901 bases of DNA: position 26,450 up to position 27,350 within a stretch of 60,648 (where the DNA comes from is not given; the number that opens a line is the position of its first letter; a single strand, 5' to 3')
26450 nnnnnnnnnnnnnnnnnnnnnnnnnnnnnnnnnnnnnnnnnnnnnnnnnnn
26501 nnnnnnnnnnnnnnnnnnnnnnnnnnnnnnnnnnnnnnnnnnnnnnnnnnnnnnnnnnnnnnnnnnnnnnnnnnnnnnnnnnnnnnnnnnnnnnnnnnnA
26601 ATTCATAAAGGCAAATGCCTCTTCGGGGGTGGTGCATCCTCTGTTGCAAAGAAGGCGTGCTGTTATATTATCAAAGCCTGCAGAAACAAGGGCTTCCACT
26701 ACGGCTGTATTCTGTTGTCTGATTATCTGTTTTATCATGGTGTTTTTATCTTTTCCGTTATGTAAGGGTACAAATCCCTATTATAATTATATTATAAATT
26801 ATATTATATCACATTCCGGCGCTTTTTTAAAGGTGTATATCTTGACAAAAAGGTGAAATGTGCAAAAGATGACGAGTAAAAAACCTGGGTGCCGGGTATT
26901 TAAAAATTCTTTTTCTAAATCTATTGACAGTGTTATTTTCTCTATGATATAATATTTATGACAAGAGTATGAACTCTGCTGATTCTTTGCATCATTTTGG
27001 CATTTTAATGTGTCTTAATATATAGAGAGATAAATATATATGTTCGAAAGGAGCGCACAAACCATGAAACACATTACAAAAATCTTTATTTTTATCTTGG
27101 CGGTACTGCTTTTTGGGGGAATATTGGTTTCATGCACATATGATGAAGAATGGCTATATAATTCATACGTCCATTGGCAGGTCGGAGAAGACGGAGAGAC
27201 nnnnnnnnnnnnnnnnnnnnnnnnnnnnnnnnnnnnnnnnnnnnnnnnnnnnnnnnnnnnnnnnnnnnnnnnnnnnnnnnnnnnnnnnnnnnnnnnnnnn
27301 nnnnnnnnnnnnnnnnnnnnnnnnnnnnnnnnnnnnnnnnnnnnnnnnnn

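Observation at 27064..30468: Orphan ~1130-aa lipoprotein with an unusual domain combination in an otherwise housekeeping region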

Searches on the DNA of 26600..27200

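Call 58: search_rna_families(source=window, start=26600, end=27200, threshold=evalue, max_evalue=1)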
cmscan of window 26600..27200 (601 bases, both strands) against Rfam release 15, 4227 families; matches with E-value up to 1: 0.
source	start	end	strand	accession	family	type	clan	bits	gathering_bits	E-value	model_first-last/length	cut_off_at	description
